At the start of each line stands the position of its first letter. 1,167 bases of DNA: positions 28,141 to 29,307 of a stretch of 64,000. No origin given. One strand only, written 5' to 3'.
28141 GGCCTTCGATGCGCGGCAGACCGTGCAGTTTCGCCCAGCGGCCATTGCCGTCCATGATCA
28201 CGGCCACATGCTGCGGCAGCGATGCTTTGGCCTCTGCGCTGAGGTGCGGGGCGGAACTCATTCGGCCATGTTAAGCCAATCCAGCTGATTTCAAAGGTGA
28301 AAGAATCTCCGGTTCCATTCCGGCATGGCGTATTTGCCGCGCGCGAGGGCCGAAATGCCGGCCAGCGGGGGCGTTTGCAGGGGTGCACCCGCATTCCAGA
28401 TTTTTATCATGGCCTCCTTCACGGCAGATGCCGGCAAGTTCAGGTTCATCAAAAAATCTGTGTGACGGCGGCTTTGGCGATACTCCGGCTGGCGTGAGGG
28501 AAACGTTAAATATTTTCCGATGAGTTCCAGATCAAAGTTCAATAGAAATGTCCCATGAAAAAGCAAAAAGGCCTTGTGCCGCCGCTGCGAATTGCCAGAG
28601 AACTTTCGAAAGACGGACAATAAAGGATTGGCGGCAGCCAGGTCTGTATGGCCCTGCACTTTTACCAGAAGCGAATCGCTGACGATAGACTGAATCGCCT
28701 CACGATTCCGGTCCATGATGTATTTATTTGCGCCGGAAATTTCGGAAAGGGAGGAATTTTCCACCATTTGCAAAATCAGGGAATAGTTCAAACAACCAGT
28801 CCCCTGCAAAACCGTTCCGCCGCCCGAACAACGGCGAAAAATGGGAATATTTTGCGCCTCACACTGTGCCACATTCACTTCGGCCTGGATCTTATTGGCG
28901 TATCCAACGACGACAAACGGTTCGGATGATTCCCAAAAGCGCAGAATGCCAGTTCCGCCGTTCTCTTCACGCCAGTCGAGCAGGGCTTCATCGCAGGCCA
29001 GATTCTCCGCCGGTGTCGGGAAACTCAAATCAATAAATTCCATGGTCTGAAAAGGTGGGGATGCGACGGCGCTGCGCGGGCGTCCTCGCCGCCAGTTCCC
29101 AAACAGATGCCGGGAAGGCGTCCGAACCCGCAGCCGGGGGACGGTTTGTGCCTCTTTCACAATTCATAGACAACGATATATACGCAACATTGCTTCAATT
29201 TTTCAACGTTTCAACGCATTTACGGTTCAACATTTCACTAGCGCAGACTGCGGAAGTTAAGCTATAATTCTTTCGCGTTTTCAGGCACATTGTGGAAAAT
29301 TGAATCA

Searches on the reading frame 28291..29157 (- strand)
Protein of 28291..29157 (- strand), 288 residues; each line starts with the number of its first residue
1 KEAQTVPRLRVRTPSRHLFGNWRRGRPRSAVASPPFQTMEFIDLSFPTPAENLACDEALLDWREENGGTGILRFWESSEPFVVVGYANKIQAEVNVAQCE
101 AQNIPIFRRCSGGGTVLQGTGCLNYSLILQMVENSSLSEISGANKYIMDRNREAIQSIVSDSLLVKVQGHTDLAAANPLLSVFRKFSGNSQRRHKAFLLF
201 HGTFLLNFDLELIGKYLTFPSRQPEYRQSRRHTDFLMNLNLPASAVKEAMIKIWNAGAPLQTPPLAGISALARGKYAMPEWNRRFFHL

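Call 63: search_protein_families(library=pfam, max_evalue=0.001, proteins=[window:28291-29157:-])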
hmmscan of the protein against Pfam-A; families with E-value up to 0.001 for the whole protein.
window:28291-29157:- (288 aa): 2 families
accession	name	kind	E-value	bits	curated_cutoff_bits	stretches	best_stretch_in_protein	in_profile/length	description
PF21948.1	LplA-B_cat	-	4.1e-31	108.9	27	1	49-227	2-166/200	Lipoyl protein ligase A/B catalytic domain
PF03099.24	BPL_LplA_LipB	-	7.5e-05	23.1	21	1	92-209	14-133/133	Biotin/lipoate A/B protein ligase family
